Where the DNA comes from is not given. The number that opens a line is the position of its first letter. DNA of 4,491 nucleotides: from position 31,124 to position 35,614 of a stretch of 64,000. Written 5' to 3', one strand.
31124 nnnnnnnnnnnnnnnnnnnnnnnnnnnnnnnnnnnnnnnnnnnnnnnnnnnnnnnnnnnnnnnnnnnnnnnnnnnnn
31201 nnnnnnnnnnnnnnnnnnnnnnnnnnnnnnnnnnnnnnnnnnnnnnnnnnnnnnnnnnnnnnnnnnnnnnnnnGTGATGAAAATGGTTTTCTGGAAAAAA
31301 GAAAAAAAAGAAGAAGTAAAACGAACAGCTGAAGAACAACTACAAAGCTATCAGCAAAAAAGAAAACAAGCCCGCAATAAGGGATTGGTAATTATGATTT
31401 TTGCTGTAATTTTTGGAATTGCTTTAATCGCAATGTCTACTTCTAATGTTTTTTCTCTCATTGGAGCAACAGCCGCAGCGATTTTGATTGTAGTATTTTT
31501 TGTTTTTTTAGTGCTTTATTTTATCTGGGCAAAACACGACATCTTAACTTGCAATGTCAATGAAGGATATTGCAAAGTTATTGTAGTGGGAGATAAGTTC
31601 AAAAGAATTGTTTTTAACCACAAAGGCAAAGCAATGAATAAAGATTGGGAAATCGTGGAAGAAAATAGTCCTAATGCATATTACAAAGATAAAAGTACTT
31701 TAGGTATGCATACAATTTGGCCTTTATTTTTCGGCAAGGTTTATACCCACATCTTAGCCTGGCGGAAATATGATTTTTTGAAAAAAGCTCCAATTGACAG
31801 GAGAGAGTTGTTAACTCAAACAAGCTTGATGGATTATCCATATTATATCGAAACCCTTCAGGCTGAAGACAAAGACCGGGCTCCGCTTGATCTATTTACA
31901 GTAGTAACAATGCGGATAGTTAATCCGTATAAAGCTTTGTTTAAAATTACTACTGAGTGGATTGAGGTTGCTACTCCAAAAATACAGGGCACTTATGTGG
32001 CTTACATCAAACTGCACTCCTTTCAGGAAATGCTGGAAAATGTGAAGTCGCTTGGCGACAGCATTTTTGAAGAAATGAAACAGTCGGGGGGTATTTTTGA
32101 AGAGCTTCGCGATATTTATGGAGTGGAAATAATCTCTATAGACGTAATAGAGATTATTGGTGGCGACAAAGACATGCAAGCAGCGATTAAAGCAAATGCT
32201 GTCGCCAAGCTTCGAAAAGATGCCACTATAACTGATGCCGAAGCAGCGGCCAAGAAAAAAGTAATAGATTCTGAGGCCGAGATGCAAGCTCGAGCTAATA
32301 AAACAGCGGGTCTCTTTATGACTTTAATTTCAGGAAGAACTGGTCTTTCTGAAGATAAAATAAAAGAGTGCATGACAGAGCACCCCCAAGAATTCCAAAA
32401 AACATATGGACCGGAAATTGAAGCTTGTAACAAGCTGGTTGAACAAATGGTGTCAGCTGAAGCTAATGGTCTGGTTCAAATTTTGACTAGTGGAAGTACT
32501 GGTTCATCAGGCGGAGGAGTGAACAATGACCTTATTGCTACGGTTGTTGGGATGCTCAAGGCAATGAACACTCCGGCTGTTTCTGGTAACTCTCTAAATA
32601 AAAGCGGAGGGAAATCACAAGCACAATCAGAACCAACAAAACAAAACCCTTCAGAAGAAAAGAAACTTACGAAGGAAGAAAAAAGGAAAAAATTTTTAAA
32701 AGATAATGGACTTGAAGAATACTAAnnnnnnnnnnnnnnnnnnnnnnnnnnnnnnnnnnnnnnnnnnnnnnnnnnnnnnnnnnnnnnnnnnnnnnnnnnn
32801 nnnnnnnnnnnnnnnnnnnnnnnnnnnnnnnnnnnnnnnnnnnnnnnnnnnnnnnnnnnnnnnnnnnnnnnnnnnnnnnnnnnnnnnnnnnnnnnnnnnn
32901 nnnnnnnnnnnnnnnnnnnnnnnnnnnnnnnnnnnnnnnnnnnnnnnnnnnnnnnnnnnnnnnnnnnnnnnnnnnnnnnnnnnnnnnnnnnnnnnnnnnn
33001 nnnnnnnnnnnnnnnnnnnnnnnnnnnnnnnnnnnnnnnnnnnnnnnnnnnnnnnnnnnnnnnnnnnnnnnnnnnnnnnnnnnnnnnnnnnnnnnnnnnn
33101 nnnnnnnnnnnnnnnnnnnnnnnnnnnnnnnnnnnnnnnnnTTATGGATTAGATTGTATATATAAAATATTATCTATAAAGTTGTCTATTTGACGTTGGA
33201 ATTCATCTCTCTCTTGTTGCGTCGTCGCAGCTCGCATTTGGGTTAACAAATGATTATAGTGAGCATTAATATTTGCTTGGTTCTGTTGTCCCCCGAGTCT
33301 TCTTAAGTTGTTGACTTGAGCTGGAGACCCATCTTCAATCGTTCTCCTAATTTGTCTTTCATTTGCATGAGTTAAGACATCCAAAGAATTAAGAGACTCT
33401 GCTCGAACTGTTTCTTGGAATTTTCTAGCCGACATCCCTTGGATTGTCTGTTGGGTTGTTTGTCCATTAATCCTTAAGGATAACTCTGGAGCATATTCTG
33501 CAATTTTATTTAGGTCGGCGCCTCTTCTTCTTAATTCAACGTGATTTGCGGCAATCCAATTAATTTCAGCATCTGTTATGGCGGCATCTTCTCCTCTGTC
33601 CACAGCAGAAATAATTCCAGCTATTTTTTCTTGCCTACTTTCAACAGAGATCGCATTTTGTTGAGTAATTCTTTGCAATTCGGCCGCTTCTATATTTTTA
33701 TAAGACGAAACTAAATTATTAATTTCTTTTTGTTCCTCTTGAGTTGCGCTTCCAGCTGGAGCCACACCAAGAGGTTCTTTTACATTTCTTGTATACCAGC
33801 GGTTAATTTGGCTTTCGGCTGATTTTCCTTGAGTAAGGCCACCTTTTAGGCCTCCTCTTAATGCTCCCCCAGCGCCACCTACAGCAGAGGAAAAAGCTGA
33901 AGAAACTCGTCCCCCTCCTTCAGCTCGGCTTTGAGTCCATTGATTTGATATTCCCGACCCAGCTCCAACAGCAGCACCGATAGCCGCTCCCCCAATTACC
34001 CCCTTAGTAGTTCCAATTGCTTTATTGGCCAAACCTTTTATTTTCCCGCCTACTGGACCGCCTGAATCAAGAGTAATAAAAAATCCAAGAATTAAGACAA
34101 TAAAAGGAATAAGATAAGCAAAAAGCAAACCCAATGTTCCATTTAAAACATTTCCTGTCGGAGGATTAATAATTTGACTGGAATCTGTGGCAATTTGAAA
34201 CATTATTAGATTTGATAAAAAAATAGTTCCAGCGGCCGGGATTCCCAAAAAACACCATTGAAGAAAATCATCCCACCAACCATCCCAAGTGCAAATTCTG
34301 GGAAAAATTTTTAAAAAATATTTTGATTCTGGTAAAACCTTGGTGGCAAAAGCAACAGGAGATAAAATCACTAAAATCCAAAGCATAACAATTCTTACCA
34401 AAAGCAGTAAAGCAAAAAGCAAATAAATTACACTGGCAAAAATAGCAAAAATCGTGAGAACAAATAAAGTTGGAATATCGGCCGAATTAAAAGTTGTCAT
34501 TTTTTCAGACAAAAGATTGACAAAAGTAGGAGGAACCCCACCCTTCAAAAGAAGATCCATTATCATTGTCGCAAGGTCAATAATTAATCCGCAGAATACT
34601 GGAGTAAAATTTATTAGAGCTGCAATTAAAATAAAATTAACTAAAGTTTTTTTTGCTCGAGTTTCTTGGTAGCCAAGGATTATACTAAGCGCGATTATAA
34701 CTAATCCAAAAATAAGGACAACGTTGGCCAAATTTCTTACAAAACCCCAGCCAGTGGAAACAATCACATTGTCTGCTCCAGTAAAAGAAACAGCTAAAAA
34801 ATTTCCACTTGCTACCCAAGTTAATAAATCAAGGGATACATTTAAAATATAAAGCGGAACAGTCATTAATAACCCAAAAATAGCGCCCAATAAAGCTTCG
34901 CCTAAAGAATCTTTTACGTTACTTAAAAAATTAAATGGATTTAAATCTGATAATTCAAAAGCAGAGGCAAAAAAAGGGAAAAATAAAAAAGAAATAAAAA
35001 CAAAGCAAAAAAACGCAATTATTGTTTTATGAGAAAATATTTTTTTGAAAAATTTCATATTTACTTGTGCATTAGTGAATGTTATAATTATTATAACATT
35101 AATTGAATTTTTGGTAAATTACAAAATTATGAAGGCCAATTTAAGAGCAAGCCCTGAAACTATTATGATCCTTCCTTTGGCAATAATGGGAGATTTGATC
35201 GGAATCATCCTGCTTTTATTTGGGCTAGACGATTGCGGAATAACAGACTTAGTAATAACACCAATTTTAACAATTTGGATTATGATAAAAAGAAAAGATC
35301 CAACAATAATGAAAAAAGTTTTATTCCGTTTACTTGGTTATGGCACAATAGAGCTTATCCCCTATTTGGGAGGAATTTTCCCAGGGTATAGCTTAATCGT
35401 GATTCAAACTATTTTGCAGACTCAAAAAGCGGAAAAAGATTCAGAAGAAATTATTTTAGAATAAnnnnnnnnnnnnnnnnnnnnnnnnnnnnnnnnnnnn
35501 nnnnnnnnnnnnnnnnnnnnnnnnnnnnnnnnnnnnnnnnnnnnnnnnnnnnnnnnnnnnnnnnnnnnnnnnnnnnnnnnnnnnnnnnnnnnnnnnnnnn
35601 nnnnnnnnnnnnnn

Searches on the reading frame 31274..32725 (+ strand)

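Call 5: search_protein_families(library=pfam, proteins=[window:31274-32725:+], max_evalue=0.01)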
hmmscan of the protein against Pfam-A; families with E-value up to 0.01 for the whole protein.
window:31274-32725:+ (483 aa): 5 families
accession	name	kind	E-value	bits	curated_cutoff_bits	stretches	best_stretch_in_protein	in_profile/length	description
PF01145.31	Band_7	-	6.9e-10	39.7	23.6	1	144-325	24-175/176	SPFH domain / Band 7 family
PF20226.3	DUF6585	-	0.0012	18.7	27.7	1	20-90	11-80/249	Family of unknown function (DUF6585)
PF20990.2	DUF2207_C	-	0.0027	17.9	33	1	12-84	115-185/247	Predicted membrane protein (DUF2207) C-terminal domain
PF01490.24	Aa_trans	-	0.0041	16.3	25.6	1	14-88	306-377/410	Transmembrane amino acid transporter protein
PF07332.16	Phage_holin_3_6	-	0.0056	17.2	28.4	0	37-88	43-92/116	Putative Actinobacterial Holin-X, holin superfamily III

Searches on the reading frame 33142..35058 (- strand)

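Call 4: search_protein_families(library=pfam, proteins=[window:33142-35058:-], max_evalue=0.1)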
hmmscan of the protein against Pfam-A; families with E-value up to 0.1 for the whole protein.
window:33142-35058:- (638 aa): 1 family
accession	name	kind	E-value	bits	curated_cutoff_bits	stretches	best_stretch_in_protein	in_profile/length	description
PF19962.4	EAD9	-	0.089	13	25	0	582-635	3-56/62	Effector-associated domain 9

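Call 49: search_protein_families(library=ncbifam, proteins=[window:33142-35058:-], max_evalue=0.01)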
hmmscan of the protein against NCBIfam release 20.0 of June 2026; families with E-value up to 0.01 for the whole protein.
window:33142-35058:- (638 aa): 0 families

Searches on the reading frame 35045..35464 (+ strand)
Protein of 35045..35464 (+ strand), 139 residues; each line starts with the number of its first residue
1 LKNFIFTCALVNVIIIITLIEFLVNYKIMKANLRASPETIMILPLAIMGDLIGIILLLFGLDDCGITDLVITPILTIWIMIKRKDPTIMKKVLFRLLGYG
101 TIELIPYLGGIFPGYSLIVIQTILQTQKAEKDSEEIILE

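Call 4: search_protein_families(library=pfam, proteins=[window:35045-35464:+], max_evalue=0.1)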
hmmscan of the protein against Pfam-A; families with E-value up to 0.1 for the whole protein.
window:35045-35464:+ (139 aa): 1 family
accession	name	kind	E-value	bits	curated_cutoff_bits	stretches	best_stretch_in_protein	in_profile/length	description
PF03595.22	SLAC1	-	0.031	13.9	27.9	1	4-79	37-109/331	Voltage-dependent anion channel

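Call 49: search_protein_families(library=ncbifam, proteins=[window:35045-35464:+], max_evalue=0.01)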
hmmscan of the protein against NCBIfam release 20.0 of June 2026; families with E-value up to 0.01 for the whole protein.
window:35045-35464:+ (139 aa): 0 families
